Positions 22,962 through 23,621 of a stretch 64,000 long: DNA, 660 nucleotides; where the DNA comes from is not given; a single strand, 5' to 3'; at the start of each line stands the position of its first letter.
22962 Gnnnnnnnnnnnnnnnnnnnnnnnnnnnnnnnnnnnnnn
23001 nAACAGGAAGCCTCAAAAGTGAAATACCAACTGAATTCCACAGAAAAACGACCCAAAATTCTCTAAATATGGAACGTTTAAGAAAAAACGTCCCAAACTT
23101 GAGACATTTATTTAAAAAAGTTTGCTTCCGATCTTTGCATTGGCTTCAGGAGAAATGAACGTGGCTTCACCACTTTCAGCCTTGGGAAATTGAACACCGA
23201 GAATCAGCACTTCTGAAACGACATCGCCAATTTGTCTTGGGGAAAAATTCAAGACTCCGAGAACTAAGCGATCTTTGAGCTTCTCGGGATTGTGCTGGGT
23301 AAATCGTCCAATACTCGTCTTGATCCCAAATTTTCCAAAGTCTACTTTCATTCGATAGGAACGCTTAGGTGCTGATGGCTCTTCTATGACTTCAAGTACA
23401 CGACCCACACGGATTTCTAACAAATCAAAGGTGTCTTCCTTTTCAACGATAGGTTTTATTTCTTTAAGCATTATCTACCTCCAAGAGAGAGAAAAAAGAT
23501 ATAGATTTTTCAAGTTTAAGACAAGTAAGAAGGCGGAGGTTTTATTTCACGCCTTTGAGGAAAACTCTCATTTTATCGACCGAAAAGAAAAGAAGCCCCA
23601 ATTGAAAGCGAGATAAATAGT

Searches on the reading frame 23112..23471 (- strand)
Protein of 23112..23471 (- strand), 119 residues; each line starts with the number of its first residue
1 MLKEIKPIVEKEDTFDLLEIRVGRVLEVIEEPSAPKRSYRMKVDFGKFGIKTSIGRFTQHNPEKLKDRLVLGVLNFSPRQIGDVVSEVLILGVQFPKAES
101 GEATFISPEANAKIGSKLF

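Call 81: search_protein_families(library=pfam, proteins=[window:23112-23471:-], max_evalue=0.001)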
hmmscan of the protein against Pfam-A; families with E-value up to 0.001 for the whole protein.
window:23112-23471:- (119 aa): 1 family
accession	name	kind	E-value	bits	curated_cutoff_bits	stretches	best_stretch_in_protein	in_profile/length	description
PF01588.26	tRNA_bind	-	3.9e-10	40.1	27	1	20-117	1-96/96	Putative tRNA binding domain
